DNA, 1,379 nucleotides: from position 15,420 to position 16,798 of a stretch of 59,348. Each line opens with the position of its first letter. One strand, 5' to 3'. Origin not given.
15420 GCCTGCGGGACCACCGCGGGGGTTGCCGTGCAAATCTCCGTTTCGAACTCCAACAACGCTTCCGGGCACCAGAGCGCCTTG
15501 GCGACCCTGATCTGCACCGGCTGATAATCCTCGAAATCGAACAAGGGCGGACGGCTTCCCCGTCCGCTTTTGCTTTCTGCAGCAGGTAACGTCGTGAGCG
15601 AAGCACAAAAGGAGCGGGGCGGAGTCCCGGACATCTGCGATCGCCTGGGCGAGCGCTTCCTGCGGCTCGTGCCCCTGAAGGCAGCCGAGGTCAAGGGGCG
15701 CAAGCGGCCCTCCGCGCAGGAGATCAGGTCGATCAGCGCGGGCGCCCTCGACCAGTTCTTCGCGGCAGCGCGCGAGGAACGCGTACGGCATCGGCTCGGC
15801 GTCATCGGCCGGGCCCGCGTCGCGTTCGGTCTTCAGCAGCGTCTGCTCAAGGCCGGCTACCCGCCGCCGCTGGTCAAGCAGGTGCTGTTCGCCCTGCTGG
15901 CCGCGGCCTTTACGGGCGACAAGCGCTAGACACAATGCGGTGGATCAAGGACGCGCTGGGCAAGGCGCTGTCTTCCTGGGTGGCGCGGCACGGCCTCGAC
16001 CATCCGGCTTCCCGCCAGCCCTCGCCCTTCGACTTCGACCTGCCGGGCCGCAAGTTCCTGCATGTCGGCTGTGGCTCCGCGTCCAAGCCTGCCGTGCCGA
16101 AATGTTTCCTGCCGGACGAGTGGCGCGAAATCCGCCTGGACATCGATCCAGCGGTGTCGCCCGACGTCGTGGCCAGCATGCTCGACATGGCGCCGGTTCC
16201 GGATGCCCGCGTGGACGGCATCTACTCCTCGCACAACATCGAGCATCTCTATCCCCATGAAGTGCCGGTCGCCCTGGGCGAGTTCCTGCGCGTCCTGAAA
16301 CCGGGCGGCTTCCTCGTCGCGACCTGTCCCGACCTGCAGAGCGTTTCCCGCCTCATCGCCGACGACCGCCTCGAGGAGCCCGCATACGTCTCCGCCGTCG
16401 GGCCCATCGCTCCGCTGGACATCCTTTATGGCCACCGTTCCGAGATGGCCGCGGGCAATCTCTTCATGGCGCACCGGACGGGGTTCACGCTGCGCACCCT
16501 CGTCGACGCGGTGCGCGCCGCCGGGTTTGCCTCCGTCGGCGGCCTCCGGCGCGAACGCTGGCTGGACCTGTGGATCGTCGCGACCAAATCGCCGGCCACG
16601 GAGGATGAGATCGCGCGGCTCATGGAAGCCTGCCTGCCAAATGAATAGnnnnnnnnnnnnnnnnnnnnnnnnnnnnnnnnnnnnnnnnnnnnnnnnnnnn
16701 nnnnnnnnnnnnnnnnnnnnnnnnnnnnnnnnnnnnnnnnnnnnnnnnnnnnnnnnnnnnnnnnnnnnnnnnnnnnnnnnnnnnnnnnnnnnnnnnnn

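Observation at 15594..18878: Three-gene insert in the MSHA pilus locus: hypothetical protein, SAM methyltransferase and TPR/GT41 glycosyltransferase, a candidate pilin or adhesin glycosylation module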

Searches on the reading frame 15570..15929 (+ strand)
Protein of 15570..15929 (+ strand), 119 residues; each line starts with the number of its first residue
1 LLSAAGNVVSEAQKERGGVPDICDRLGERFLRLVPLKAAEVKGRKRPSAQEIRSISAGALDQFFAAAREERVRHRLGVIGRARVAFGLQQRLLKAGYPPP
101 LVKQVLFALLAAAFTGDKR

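Call 3: search_protein_families(library=pfam, proteins=[window:15570-15929:+], max_evalue=0.01)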
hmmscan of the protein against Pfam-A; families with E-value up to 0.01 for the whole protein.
window:15570-15929:+ (119 aa): 0 families

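Call 20: find_homologous_proteins(query=window:15594-15929:+, max_evalue=0.001)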
Query window:15594-15929:+ (111 aa): 159 proteins with E <= 0.001 among 220 candidates; the best 120 are listed.
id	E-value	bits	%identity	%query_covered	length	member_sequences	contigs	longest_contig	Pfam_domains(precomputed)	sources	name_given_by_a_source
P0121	2.3e-63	228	100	100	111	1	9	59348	-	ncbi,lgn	ncbi:MAG TPA: hypothetical protein VF816_05530 [Rhodocyclaceae bacterium]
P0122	1.2e-48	181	77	100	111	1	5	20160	-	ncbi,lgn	ncbi:MAG: hypothetical protein ACM3Y9_10495 [Ignavibacteria bacterium]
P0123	1.5e-46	175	73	100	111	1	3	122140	-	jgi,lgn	jgi:hypothetical protein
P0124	2.9e-46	174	77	100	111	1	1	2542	-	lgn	-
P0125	7.1e-40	153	71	95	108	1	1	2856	-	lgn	-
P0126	2.7e-39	151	68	95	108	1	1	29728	-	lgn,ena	-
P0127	2.9e-39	151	67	96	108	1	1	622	-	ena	-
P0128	4.1e-39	151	68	95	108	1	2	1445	-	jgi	jgi:hypothetical protein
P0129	6.7e-39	150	69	95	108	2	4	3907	-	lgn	-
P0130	2.1e-38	148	68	91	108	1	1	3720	-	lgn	-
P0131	2.6e-38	148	67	95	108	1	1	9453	-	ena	-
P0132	4.6e-38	147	69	95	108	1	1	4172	-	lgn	-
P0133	8.5e-38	146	66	95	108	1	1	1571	-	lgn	-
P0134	1.2e-37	146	66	95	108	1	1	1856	-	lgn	-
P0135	1.4e-37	146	68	94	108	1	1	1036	-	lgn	-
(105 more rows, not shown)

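Call 21: search_protein_families(library=ncbifam, proteins=[window:15594-15929:+], max_evalue=0.001)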
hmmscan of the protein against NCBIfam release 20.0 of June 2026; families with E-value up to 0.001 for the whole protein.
window:15594-15929:+ (111 aa): 0 families

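Call 31: predict_structure(alignment_id=A2)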
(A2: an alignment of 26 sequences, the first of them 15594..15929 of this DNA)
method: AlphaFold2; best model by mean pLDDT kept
length: 111 residues; sequences in the alignment: 26
mean_pLDDT: 77.1   pTM: 0.68
mean pLDDT of the five models: 77.1, 74.3, 68.6, 67.7, 67.0
residues with pLDDT >= 90: 21; 70-90: 57; 50-70: 21; < 50: 12
segments of 3 or more residues with pLDDT < 50: 1-7, 31-34
pLDDT, mean of each block of 10 residues (from residue 1): 50 89 79 51 62 87 85 92 89 89 79 49
secondary structure, 60 per line:
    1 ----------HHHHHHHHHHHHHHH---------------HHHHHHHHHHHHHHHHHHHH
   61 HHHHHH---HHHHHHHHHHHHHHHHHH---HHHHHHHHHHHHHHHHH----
elements in order: H11-25 H41-66 H70-87 H91-107

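Call 33: search_protein_representatives(alignment_id=A2)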
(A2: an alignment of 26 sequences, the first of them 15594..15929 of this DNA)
Query: 26 sequences, 108 profile positions. Proteins with E-value up to 0.001 (for the whole library): 80; up to 1e-10: 36; up to 1e-30: 5. The best 80 are listed.
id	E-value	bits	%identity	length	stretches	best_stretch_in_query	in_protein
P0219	3.4e-41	155.9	-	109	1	1-107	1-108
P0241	8.0e-39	148.3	-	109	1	1-107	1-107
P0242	2.1e-34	134.1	-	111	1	1-107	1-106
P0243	4.9e-32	126.4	-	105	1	1-106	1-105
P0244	2.7e-31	124.0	-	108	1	1-107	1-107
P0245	2.6e-30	120.9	-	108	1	6-106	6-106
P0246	3.0e-30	120.7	-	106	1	7-105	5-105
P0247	4.6e-30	120.1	-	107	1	5-107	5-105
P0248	2.4e-29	117.8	-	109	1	4-106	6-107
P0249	4.3e-29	117.0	-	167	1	43-107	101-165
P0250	7.2e-29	116.2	-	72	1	37-107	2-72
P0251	7.7e-29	116.2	-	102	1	6-107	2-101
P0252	2.4e-28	114.5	-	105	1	6-105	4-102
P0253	2.3e-27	111.4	-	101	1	9-105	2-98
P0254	1.6e-23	99.0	-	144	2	50-107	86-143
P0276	2.2e-10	56.8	-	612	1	7-94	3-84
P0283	1.3e-08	51.0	-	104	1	5-106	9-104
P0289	3.7e-08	49.6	-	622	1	43-106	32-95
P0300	1.8e-05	41.0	-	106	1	17-106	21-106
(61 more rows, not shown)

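Call 34: search_protein_families(library=pfam, proteins=[P0276, P0289, P0249, P0254], max_evalue=0.001)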
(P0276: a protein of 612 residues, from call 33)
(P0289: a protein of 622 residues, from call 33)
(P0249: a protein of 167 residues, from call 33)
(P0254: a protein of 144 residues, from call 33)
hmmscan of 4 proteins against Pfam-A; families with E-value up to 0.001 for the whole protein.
P0276 (612 aa): 13 families
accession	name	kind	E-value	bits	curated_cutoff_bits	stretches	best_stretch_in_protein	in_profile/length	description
PF13432.12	TPR_16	-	5.3e-17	62.4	32.7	2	136-200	1-65/65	Tetratricopeptide repeat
PF13414.12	TPR_11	-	1.1e-15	57.5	26.8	2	178-214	6-42/42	TPR repeat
PF07719.23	TPR_2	-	8.4e-14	50.9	27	0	271-300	4-33/34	Tetratricopeptide repeat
PF13431.12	TPR_17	-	9.2e-13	47.8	24.4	0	258-288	3-33/34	Tetratricopeptide repeat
PF13181.12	TPR_8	-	4.1e-12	45.7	25.7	0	167-198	2-33/34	Tetratricopeptide repeat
PF14559.12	TPR_19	-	1.3e-11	45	25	1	143-206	2-65/68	Tetratricopeptide repeat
PF13428.12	TPR_14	-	1.3e-11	44.4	23.5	0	167-208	2-43/44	Tetratricopeptide repeat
PF23914.1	TPR_CcmH_CycH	-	5.2e-07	30.1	42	1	154-237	38-124/158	Cytochrome c-type biogenesis protein H TPR domain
PF00515.34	TPR_1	-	1.1e-06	28.6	27.8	0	273-299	6-32/34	Tetratricopeptide repeat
PF13371.12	TPR_9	-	6.1e-06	26.6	35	0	143-205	6-68/73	Tetratricopeptide repeat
PF13174.12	TPR_6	-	1.1e-05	26.1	26.3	0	167-199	1-33/33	Tetratricopeptide repeat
PF12895.13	ANAPC3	-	8.8e-05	23.2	27.2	0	158-224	15-80/82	Anaphase-promoting complex, cyclosome, subunit 3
PF01075.23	Glyco_transf_9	-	0.00083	19.2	22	0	529-560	174-205/247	Glycosyltransferase family 9 (heptosyltransferase)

P0289 (622 aa): 19 families
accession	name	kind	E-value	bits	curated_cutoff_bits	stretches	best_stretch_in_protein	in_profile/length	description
PF13432.12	TPR_16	-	1.4e-20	73.8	32.7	1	140-202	2-64/65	Tetratricopeptide repeat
PF14559.12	TPR_19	-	8.7e-19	68.1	25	2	145-208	1-66/68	Tetratricopeptide repeat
PF07719.23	TPR_2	-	2.7e-15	55.6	27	1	170-201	2-33/34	Tetratricopeptide repeat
PF00515.34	TPR_1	-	3.5e-14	52.4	27.8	1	170-201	2-33/34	Tetratricopeptide repeat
PF13428.12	TPR_14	-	9.5e-13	47.9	23.5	1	170-210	2-42/44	Tetratricopeptide repeat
PF13181.12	TPR_8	-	1.1e-10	41.2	25.7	0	170-200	2-32/34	Tetratricopeptide repeat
PF13424.12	TPR_12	-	1.3e-10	41.8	30.1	1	152-197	27-73/77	Tetratricopeptide repeat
PF13174.12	TPR_6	-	2.3e-08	34.6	26.3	0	170-197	1-28/33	Tetratricopeptide repeat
PF12895.13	ANAPC3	-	2.6e-08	34.5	27.2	1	184-259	4-78/82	Anaphase-promoting complex, cyclosome, subunit 3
PF13431.12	TPR_17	-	5.5e-08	32.9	24.4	0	161-190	5-34/34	Tetratricopeptide repeat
PF13176.12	TPR_7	-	6.5e-06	26.3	27.9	0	171-202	1-34/36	Tetratricopeptide repeat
PF14561.12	TPR_20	-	1.4e-05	25.7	25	0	193-235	12-54/90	Tetratricopeptide repeat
PF24575.1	TPR_Slam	-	2.9e-05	24.9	35.2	0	139-175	51-87/104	Surface lipoprotein assembly modifier, N-terminal TPR repeats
PF16918.11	PknG_TPR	-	3e-05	23.4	27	1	127-216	86-175/340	Protein kinase G tetratricopeptide repeat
PF01075.23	Glyco_transf_9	-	3.5e-05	23.7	22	1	539-570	174-205/247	Glycosyltransferase family 9 (heptosyltransferase)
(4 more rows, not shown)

P0249 (167 aa): 1 family
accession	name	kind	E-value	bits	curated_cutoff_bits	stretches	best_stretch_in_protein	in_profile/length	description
PF04612.17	T2SSM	-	5.9e-09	36.8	27.8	1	7-107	2-96/160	Type II secretion system (T2SS), protein M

P0254 (144 aa): 0 families

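Call 35: fold_search(model_id=the predicted structure, library=pdb)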
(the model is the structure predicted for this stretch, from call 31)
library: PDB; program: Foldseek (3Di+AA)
matches with E <= 10: 204; with E <= 0.001: 0
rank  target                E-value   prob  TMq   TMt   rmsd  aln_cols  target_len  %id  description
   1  2bmm                  7.6e-01  0.30  0.36  0.33  14.7       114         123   18  X-ray structure of a novel thermostable hemoglobin from the actinobacterium Thermobifida fusca (released 2005-07-20)
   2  6iyh_B                1.4e+00  0.15  0.35  0.29  13.2       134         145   14  X-ray sequence and high resolution crystal structure of Persian sturgeon methemoglobin (released 2019-04-10)
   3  9i1r_C                1.4e+00  0.14  0.30  0.22  13.3       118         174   14  Structure of the bicylindrical allophycocyanin core expressed during far-red light photoacclimation (FaRLiP) (released 2025-07-02)
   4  5d1v_A                1.5e+00  0.23  0.40  0.37  13.3       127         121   16  Crystal Structure and Thermal Stability of Hemoglobin from Thermophilic Phototrophic Bacterium Chloroflexus aurantiacu (released 2016-08-10)
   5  1mwb_MODEL_1_A        1.6e+00  0.13  0.30  0.28  11.1       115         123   16  Solution structure of the recombinant hemoglobin from the cyanobacterium Synechocystis sp. PCC 6803 in its hem (released 2002-12-04)
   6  4zvb_B                1.6e+00  0.10  0.29  0.23  14.0       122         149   15  Crystal structure of globin domain of the E. coli DosC - form II (ferrous) (released 2015-11-11)
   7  4uzv                  1.7e+00  0.16  0.36  0.32  12.5       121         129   17  Structure of a triple mutant of ASV-TfTrHb (released 2014-09-17)
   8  6td7                  1.8e+00  0.18  0.38  0.34  13.9       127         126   13  Structure of truncated hemoglobin THB11 from Chlamydomonas reinhardtii (released 2020-02-26)
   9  3s48_C                1.8e+00  0.16  0.35  0.30  11.4       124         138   12  Human Alpha-Haemoglobin Complexed with the First NEAT Domain of IsdH from Staphylococcus aureus (released 2012-05-23)
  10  2gkm_B                1.9e+00  0.21  0.39  0.35  13.6       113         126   20  Crystal structure of Mycobacterium tuberculosis trHbN TyrB10Phe mutant (released 2006-09-19)
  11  1y01_B                2.1e+00  0.16  0.34  0.31  13.2       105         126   13  Crystal structure of AHSP bound to Fe(II) alpha-hemoglobin (released 2004-12-21)
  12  5ee4_F                2.2e+00  0.12  0.33  0.28  14.1       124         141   14  The crystal structure of HpuA from Kingella denitrificans in complex with human haemoglobin (released 2015-11-04)
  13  1o1l_A                2.2e+00  0.12  0.34  0.17  11.6       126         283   14  Deoxy hemoglobin (A-GLY-C:V1M,L29W,H58Q; B,D:V1M) (released 2002-12-18)
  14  4l8i_B                2.3e+00  0.12  0.32  0.31  14.9       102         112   19  Crystal structure of RSV epitope scaffold FFL_005 (released 2014-02-12)
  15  1buc_A                2.3e+00  0.11  0.28  0.11  10.0       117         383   13  THREE-DIMENSIONAL STRUCTURE OF BUTYRYL-COA DEHYDROGENASE FROM MEGASPHAERA ELSDENII (released 1995-04-20)
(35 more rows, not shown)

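Call 36: find_encoding_contigs(protein=P0276, flank=8000, max_places=2)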
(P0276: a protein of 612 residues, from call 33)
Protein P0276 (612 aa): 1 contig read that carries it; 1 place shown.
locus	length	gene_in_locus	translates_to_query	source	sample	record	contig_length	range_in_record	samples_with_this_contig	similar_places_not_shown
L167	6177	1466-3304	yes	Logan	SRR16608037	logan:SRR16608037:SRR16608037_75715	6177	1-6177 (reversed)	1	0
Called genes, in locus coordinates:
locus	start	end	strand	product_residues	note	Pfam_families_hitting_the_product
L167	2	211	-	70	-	?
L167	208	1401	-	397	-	PF00155:Aminotran_1_2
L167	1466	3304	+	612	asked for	PF07719:TPR_2 (faint), PF13174:TPR_6 (faint), PF13181:TPR_8 (faint), PF13428:TPR_14 (faint), PF23914:TPR_CcmH_CycH (weak), PF00515:TPR_1 (faint), PF13432:TPR_16 (weak), PF14559:TPR_19, +3 more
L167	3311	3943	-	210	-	PF01066:CDP-OH_P_transf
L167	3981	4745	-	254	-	PF03707:MHYT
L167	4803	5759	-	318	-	PF01904:DUF72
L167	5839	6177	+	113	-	?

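Call 37: find_encoding_contigs(protein=P0289, flank=8000, max_places=2)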
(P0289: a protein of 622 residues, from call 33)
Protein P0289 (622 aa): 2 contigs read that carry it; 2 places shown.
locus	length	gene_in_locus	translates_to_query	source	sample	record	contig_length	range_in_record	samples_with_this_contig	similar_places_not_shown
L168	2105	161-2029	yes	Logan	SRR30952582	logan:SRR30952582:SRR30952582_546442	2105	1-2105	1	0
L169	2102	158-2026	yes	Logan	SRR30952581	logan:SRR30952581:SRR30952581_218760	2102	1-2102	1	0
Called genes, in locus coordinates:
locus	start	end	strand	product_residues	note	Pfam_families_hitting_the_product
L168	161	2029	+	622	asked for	PF00515:TPR_1 (faint), PF07719:TPR_2 (faint), PF12895:ANAPC3 (faint), PF13176:TPR_7 (faint), PF13424:TPR_12 (weak), PF13432:TPR_16, PF14559:TPR_19, PF14559:TPR_19, +5 more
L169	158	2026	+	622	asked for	PF00515:TPR_1 (faint), PF07719:TPR_2 (faint), PF12895:ANAPC3 (faint), PF13176:TPR_7 (faint), PF13424:TPR_12 (weak), PF13432:TPR_16, PF14559:TPR_19, PF14559:TPR_19, +5 more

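Call 70: find_encoding_contigs(protein=P0300, flank=7000, max_places=2)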
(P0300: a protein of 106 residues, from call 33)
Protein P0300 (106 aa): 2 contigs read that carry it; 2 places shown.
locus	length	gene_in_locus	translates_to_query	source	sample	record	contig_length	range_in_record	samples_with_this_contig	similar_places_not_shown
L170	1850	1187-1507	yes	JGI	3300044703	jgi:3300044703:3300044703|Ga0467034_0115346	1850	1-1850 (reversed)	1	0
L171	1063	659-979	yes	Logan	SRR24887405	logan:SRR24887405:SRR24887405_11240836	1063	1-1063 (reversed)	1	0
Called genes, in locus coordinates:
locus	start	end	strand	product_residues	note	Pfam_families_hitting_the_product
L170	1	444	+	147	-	?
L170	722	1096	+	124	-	-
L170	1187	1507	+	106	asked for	-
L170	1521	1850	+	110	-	?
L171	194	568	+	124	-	-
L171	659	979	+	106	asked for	-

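Call 71: find_encoding_contigs(protein=P0283, flank=7000, max_places=2)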
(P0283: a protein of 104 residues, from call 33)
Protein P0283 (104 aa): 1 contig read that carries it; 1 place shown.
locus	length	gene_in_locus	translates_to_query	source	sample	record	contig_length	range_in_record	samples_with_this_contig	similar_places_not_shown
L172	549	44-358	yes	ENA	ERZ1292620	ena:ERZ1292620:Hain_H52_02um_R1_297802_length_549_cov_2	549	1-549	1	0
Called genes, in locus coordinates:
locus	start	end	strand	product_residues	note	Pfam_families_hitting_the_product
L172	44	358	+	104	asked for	-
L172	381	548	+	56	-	?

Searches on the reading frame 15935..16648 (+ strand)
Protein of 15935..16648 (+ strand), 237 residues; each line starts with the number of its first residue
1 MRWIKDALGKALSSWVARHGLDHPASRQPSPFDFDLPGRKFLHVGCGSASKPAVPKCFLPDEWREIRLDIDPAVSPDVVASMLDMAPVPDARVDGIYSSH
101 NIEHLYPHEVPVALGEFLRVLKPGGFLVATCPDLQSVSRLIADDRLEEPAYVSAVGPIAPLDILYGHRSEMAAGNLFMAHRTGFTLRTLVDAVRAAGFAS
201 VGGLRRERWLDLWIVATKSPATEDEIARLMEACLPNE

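Call 3: search_protein_families(library=pfam, proteins=[window:15935-16648:+], max_evalue=0.01)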
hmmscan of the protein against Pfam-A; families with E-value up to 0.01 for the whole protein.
window:15935-16648:+ (237 aa): 3 families
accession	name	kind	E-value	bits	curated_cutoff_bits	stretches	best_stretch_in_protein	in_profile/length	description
PF08241.18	Methyltransf_11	-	3.9e-09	37.5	21.2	1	43-128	2-94/95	Methyltransferase domain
PF13649.12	Methyltransf_25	-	1.1e-05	26.4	27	1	79-125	52-97/97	Methyltransferase domain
PF13489.12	Methyltransf_23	-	2.2e-05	24.7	27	1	84-199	73-160/164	Methyltransferase domain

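Call 21: search_protein_families(library=ncbifam, proteins=[window:15935-16648:+], max_evalue=0.001)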
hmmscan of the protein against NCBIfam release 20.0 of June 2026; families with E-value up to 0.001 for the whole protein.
window:15935-16648:+ (237 aa): 0 families

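Call 25: search_solved_structures(query=window:15935-16648:+, max_evalue=0.01, show_alignments=1)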
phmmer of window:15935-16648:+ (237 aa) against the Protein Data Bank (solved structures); distinct sequences matched with E-value up to 0.01: 1.
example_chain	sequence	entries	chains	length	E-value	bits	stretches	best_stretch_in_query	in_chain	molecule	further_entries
2yqz_A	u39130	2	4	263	0.0076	19.1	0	78-129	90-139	Hypothetical protein TTHA0223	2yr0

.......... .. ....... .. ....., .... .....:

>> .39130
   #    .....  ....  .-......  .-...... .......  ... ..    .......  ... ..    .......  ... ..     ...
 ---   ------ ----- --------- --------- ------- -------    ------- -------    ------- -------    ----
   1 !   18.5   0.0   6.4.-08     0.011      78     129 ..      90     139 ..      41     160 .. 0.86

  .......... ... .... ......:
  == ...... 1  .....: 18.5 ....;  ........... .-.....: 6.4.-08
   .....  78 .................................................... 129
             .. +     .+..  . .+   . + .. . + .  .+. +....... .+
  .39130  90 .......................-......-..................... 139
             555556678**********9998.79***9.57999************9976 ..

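Call 65: predict_structure(alignment_id=A4)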
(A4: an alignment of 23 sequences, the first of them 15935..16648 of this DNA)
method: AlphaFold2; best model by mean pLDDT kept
length: 237 residues; sequences in the alignment: 23
mean_pLDDT: 80.1   pTM: 0.75
mean pLDDT of the five models: 80.1, 79.0, 74.3, 73.9, 72.5
residues with pLDDT >= 90: 107; 70-90: 55; 50-70: 61; < 50: 14
segments of 3 or more residues with pLDDT < 50: 20-26, 152-155
pLDDT, mean of each block of 10 residues (from residue 1): 60 61 53 78 85 81 91 92 95 93 88 98 97 79 66 50 53 59 86 97 85 96 96 85
secondary structure, 60 per line:
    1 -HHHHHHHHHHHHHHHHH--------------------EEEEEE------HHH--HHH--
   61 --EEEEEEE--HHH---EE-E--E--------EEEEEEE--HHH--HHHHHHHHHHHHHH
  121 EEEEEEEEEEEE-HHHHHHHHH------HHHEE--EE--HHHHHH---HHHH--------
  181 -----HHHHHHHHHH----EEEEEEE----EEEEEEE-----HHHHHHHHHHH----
elements in order: H2-18 E39-44 E63-69 E93-99 H107-120 E121-132 H134-142 H160-165 H169-172 H186-195 E200-206 E211-217 H223-233

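Call 67: fold_search(model_id=the predicted structure, library=pdb)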
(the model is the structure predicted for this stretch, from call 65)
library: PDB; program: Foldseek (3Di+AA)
matches with E <= 10: 1534; with E <= 0.001: 986
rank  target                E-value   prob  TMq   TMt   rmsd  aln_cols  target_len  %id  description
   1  9fcy_B                7.2e-10  1.00  0.55  0.60   5.8       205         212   23  CysG(N-16)-R21K mutant in complex with SAH from Kitasatospora cystarginea (released 2024-08-21)
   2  9fcy_A                1.4e-09  1.00  0.55  0.61   5.6       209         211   20  CysG(N-16)-R21K mutant in complex with SAH from Kitasatospora cystarginea (released 2024-08-21)
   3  5f8c_A                1.6e-09  1.00  0.48  0.34   6.5       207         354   16  Rv2258c-unbound (released 2016-06-29)
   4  9fd3                  2.8e-09  1.00  0.55  0.60   4.8       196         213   23  CysG(N-16)-D190N mutant in complex with SAH from Kitasatospora cystarginea (released 2024-08-21)
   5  9fcu_A                2.8e-09  1.00  0.52  0.58   6.1       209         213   20  CysG(N-16)-H121A mutant in complex with SAH from Kitasatospora cystarginea (released 2024-08-21)
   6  5f8e_A                4.1e-09  1.00  0.49  0.35   7.6       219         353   17  Rv2258c-SAH (released 2016-06-29)
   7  5thy_A                4.3e-09  1.00  0.46  0.29   7.8       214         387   14  Crystal structure of SeMet-Substituted CurJ carbon methyltransferase (released 2016-10-19)
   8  5m58_B                4.3e-09  1.00  0.46  0.48   5.6       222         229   14  Crystal structure of CouO, a C-methyltransferase from Streptomyces rishiriensis (released 2017-02-15)
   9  4obw_B                5.3e-09  1.00  0.54  0.55   5.8       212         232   16  crystal structure of yeast Coq5 in the SAM bound form (released 2014-08-06)
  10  5f8e_C                5.6e-09  1.00  0.51  0.35   6.0       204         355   16  Rv2258c-SAH (released 2016-06-29)
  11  9fcs_A                5.6e-09  1.00  0.53  0.58   6.1       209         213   20  CysG(N-16)-H122N mutant in complex with SAH from Kitasatospora cystarginea (released 2024-08-21)
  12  5m58_A                5.6e-09  1.00  0.51  0.52   5.1       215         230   15  Crystal structure of CouO, a C-methyltransferase from Streptomyces rishiriensis (released 2017-02-15)
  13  3ocj                  6.4e-09  1.00  0.49  0.40   5.9       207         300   18  The crystal structure of a possilbe exported protein from Bordetella parapertussis (released 2010-10-06)
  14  9fcl                  6.8e-09  1.00  0.54  0.59   5.9       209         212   20  CysG(N-16) in complex with SAM from Kitasatospora cystarginea (released 2024-08-21)
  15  5f8c_B                6.8e-09  1.00  0.50  0.34   6.0       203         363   16  Rv2258c-unbound (released 2016-06-29)
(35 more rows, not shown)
